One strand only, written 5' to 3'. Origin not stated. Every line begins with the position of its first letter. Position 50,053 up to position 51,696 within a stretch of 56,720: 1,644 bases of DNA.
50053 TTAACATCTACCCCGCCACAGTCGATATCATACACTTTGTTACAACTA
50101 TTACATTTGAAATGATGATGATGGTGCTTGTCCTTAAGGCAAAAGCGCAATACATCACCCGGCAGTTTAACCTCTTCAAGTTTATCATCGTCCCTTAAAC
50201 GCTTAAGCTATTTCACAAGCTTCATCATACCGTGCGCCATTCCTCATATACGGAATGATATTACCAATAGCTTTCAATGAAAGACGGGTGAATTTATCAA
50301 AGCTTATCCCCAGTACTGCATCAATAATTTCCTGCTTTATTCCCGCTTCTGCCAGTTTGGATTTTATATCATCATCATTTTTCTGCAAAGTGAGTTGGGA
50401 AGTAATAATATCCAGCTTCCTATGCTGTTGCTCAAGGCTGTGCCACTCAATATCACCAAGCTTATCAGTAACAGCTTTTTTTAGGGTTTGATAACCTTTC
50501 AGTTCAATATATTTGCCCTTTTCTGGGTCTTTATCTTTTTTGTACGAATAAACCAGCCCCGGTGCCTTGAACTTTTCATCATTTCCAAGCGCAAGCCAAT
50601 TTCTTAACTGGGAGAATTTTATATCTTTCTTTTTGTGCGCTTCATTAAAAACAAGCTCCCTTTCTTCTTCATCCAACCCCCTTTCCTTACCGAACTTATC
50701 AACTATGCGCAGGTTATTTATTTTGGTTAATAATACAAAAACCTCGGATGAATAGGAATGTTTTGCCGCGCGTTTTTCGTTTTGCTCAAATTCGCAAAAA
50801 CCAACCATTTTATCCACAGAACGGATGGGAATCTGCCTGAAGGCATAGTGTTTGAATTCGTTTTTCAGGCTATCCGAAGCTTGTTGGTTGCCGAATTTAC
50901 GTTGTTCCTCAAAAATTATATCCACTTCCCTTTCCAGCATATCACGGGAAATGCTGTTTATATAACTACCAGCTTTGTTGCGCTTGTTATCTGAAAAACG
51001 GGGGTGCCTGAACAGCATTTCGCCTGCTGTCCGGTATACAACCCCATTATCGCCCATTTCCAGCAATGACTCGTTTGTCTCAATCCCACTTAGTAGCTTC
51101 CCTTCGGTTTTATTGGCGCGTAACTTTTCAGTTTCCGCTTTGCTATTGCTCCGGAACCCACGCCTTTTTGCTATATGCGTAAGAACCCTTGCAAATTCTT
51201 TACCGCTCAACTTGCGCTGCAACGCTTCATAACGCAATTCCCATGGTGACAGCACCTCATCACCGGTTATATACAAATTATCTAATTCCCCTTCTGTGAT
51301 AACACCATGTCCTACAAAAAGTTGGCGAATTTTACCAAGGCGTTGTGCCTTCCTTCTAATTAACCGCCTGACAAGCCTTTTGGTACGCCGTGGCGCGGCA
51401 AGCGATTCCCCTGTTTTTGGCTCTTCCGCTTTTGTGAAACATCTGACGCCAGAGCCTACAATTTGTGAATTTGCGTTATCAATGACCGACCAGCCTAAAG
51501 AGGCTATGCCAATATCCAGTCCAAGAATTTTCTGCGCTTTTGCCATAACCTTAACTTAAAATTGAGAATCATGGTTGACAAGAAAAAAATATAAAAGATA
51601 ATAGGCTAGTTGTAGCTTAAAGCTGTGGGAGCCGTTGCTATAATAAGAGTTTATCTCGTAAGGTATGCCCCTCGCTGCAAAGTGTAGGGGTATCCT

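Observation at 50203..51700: Decayed type II-C CRISPR-Cas locus: a Cas9 N-terminal stump beside an apparently intact tracrRNA gene, with no cas1, cas2 or array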

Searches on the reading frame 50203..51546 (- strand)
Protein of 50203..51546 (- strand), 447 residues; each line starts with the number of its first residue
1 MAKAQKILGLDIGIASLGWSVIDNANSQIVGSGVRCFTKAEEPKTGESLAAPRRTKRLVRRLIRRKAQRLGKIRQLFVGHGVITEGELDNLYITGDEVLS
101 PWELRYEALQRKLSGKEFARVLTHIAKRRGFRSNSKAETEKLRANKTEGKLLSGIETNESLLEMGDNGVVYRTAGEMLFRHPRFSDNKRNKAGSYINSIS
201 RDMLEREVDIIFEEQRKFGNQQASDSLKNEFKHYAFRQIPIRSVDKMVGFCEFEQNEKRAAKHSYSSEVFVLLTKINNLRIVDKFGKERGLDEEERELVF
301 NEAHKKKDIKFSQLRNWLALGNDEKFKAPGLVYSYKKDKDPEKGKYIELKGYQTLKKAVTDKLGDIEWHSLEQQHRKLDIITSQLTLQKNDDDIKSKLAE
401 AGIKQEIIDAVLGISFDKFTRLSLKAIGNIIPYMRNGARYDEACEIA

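Call 4: search_protein_families(library=pfam, proteins=[window:50203-51546:-], max_evalue=0.01)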
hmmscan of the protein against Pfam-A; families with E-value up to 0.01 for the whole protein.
window:50203-51546:- (447 aa): 1 family
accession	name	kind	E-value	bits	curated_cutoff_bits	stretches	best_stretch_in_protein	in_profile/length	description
PF18470.6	Cas9_a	-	2.3e-08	34.4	26.9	1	245-318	4-80/221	Cas9 alpha-helical lobe domain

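Call 5: search_solved_structures(query=window:50203-51546:-, show_alignments=2, max_evalue=0.001)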
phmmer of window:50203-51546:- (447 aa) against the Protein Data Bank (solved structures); distinct sequences matched with E-value up to 0.001: 32.
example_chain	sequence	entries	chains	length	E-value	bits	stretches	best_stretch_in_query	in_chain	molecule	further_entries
9ar4_A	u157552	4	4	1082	2.5e-90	306.6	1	8-446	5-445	CRISPR-associated endonuclease Cas9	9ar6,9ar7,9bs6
8jtj_A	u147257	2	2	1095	4.2e-89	302.6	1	8-446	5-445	CRISPR-associated endonuclease Cas9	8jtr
8uza_A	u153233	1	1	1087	6.9e-88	298.6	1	8-446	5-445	CRISPR-associated endonuclease Cas9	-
8uzb_A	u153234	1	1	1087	8.5e-88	298.3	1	8-446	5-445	CRISPR-associated endonuclease Cas9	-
6je3_A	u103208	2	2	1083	1.1e-78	268.3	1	6-445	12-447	CRISPR-associated endonuclease Cas9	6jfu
8ja0_A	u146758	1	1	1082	2.3e-78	267.2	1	6-445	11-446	CRISPR-associated endonuclease Cas9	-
6kc8_A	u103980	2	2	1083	2.3e-78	267.2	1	6-445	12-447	CRISPR-associated endonuclease Cas9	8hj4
6jdv_A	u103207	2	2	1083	2.3e-78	267.2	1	6-445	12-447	CRISPR-associated endonuclease Cas9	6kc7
6jdq_A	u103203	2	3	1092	2.3e-78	267.2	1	6-445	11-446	CRISPR-associated endonuclease Cas9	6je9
6je4_A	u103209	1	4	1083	2.7e-77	263.7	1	6-445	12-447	CRISPR-associated endonuclease Cas9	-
8hnt_A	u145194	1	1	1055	1.5e-73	251.3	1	6-445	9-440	CRISPR-associated endonuclease Cas9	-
8hnw_A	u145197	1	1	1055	1.5e-73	251.3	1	6-445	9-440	CRISPR-associated endonuclease Cas9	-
8hnv_A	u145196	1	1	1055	1.8e-72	247.8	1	6-445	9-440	CRISPR-associated endonuclease Cas9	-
8x5v_A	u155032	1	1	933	1.4e-69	238.2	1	8-446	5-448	BlCas9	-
21dz_A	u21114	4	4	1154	1.4e-61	211.9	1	8-447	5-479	CRISPR-associated endonuclease Cas9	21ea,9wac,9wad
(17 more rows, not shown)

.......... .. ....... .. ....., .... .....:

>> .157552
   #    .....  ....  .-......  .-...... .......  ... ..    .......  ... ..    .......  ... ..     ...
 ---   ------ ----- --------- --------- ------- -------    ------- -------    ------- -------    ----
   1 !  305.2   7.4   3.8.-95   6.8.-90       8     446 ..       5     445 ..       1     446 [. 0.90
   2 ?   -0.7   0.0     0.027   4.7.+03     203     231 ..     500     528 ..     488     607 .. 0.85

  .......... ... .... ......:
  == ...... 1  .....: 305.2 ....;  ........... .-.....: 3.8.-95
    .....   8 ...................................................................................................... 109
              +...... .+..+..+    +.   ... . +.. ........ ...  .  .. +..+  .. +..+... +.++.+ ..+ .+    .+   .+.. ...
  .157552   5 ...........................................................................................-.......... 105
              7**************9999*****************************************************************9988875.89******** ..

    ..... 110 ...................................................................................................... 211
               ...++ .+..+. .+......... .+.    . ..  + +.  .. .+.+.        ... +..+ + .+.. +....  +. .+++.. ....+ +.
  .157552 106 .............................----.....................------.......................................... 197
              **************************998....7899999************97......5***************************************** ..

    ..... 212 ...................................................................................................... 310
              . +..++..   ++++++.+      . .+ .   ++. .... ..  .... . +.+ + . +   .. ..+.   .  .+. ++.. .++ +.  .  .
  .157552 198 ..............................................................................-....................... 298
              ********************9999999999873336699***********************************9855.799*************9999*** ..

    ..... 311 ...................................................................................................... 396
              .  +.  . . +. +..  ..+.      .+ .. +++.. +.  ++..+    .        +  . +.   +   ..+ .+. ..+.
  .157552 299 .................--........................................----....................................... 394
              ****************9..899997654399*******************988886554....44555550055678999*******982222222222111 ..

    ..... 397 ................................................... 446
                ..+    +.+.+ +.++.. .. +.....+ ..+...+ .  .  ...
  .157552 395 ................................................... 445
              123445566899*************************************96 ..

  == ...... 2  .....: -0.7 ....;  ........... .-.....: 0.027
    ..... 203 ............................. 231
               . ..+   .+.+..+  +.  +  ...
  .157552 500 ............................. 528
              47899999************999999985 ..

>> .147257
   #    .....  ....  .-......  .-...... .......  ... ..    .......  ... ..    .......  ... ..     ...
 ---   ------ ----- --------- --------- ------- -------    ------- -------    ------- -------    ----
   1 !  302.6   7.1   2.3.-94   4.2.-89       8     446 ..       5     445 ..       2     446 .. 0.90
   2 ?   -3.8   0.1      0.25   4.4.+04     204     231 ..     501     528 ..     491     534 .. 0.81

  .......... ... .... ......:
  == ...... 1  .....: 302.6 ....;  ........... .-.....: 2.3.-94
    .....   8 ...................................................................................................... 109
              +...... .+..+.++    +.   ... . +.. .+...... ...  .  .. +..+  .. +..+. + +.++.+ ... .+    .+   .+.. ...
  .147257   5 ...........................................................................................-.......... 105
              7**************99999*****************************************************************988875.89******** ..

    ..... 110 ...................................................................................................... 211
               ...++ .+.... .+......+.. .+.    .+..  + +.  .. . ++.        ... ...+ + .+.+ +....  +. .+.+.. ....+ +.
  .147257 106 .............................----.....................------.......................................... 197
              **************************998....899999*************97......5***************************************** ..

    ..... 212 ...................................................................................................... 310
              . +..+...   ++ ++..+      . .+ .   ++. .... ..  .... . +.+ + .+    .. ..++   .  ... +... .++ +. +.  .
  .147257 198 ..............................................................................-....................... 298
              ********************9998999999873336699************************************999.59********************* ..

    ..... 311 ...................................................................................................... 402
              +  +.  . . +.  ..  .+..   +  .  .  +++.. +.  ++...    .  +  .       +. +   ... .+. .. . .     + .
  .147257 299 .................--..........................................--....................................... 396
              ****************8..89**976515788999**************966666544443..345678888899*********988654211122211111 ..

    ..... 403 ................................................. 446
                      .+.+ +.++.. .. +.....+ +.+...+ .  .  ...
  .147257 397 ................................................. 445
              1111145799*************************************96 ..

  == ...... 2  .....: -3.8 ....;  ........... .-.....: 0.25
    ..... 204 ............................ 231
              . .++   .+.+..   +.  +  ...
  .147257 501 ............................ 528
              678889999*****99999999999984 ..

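Call 7: find_encoding_contigs(protein=window:50203-51546:-, flank=10000, max_places=10)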
Protein window:50203-51546:- (447 aa): no gene with exactly this product is on record in the collection.

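Call 8: find_homologous_proteins(query=window:50203-51546:-, max_evalue=1e-20)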
Query window:50203-51546:- (447 aa): 42 proteins with E <= 1e-20 among 6929 candidates.
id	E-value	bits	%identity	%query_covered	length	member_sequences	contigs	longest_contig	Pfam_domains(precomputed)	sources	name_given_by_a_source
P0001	4.8e-292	986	100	100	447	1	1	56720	PF18470.7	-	-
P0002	4.0e-100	354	44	99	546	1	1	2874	PF18470.7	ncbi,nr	ncbi:MAG TPA: type II CRISPR RNA-guided endonuclease Cas9, partial [Elusimicrobiales bacterium]|nr:t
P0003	9.4e-89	316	41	98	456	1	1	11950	PF18470.7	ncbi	-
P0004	9.9e-89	316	41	98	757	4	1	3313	PF13395.13,PF18470.7,PF22702.3,PF18541.8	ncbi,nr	ncbi:MAG: type II CRISPR RNA-guided endonuclease Cas9, partial [Elusimicrobiales bacterium]|nr:type 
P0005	2.7e-82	295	42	98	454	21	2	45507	PF18470.7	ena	-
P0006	1.3e-81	293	41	99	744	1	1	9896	PF13395.13,PF22702.3,PF18541.8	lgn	-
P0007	2.4e-81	292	40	99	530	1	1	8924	PF18470.7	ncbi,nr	ncbi:type II CRISPR RNA-guided endonuclease Cas9 [bacterium]|nr:type II CRISPR RNA-guided endonuclea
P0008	2.9e-81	292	42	100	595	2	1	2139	PF13395.13,PF18470.7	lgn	-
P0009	3.6e-81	291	41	98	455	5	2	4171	PF18470.7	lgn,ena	-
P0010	5.8e-81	291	40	99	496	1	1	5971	PF18470.7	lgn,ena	-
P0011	5.4e-80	287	39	99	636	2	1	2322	PF13395.13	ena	-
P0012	7.9e-79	284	39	98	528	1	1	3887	PF18470.7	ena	-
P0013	7.3e-78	280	40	91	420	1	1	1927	-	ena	-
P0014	1.4e-77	280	39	98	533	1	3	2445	PF18470.7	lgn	-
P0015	1.2e-75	273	40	96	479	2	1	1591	-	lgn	-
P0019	3.4e-73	265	39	99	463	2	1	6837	PF18470.7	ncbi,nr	ncbi:MAG: type II CRISPR RNA-guided endonuclease Cas9, partial [Betaproteobacteria bacterium]|nr:typ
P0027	2.3e-61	226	36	98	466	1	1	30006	PF18470.7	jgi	jgi:CRISPR-associated endonuclease Csn1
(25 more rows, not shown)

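Call 10: find_encoding_contigs(protein=P0005, flank=8000, max_places=3)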
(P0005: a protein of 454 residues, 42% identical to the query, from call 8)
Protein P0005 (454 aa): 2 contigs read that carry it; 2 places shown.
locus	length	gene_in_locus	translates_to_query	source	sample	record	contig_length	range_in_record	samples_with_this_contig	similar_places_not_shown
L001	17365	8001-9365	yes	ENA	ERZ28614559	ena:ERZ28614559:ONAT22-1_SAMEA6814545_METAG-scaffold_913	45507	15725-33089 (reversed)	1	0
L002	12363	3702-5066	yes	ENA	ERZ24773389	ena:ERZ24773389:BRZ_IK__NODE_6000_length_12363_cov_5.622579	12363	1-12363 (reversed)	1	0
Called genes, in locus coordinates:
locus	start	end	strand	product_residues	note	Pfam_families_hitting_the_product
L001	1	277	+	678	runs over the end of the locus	PF02463:SMC_N (weak), PF11398:DUF2813 (faint), PF13175:AAA_15, PF13304:AAA_21 (weak), PF20469:OLD-like_TOPRIM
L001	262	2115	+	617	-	PF00580:UvrD-helicase, PF13245:AAA_19, PF01443:Viral_helicase1 (faint), PF00580:UvrD-helicase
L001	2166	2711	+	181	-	PF18928:DUF5677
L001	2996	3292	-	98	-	-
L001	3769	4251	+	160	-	PF01797:Y1_Tnp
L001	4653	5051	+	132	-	PF00376:MerR, PF13411:MerR_1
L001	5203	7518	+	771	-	PF08487:VIT, PF13757:VIT_2 (weak), PF00092:VWA, PF13519:VWA_2, PF13768:VWA_3, PF25045:vWA_Ro60 (weak)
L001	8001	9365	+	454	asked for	PF18470:Cas9_a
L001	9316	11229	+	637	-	PF13395:HNH_4, PF18541:RuvC_III, PF22702:Cas9_RuvC, PF18541:RuvC_III (weak)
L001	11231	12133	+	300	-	PF01867:Cas_Cas1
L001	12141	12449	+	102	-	PF09827:CRISPR_Cas2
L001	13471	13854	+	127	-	-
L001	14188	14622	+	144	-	-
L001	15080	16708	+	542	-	PF20118:DUF6508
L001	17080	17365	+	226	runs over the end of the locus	PF01881:Cas_Cas6_C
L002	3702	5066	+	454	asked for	PF18470:Cas9_a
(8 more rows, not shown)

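Call 11: find_encoding_contigs(protein=P0003, flank=8000, max_places=3)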
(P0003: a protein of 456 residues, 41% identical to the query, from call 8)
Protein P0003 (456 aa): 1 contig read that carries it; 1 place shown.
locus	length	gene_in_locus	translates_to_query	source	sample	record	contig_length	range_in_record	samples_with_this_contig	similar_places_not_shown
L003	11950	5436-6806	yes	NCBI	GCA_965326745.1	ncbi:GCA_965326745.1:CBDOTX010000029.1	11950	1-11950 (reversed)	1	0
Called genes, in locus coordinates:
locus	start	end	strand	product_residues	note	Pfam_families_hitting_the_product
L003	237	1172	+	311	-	PF03186:CobD_Cbib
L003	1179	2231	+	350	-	PF00155:Aminotran_1_2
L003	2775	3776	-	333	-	PF03480:DctP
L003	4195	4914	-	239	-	PF00132:Hexapep, PF14602:Hexapep_2 (weak)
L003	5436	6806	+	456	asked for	PF18470:Cas9_a (weak)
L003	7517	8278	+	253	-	PF25213:HVO_A0261_N (weak), PF09339:HTH_IclR, PF12802:MarR_2 (faint), PF01614:IclR_C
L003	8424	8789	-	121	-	-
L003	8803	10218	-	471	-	PF21016:RlmN_N, PF04055:Radical_SAM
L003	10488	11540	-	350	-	PF09992:NAGPA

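Call 12: find_encoding_contigs(protein=P0027, flank=8000, max_places=3)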
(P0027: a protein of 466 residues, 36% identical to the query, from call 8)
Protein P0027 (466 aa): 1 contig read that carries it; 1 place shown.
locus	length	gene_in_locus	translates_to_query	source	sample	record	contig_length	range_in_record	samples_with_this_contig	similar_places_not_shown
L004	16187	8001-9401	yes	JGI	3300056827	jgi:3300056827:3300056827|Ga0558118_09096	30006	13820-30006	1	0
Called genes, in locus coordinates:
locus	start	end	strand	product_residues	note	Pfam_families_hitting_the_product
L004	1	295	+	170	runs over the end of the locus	PF01741:MscL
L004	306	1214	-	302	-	PF00009:GTP_EFTU, PF00350:Dynamin_N (faint), PF01926:MMR_HSR1, PF02421:FeoB_N, PF03193:RsgA_GTPase (faint), PF08477:Roc (faint), PF07650:KH_2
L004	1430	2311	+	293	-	PF20464:MmeI_N (weak), PF20465:MmeI_hel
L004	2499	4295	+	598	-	PF20473:MmeI_Mtase, PF07669:Eco57I, PF20466:MmeI_TRD (weak)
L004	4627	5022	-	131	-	PF05168:HEPN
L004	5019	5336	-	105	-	PF01909:NTP_transf_2, PF18765:Polbeta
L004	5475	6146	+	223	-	-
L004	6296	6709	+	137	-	-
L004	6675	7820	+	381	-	-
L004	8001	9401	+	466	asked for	PF18470:Cas9_a (weak)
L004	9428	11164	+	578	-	PF13395:HNH_4, PF18541:RuvC_III, PF22702:Cas9_RuvC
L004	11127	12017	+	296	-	PF01867:Cas_Cas1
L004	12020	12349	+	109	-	PF09827:CRISPR_Cas2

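Call 14: find_related_loci(query=window:50203-51546:-, collection=genome_contigs, flank=10000)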
Query window:50203-51546:- (447 aa) in genome_contigs; peptide patterns used: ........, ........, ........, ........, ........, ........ (x = any residue, [..] = any of these).
70 stretches matched a pattern, but none encodes a relative of the query by tblastn (E <= 1e-3).
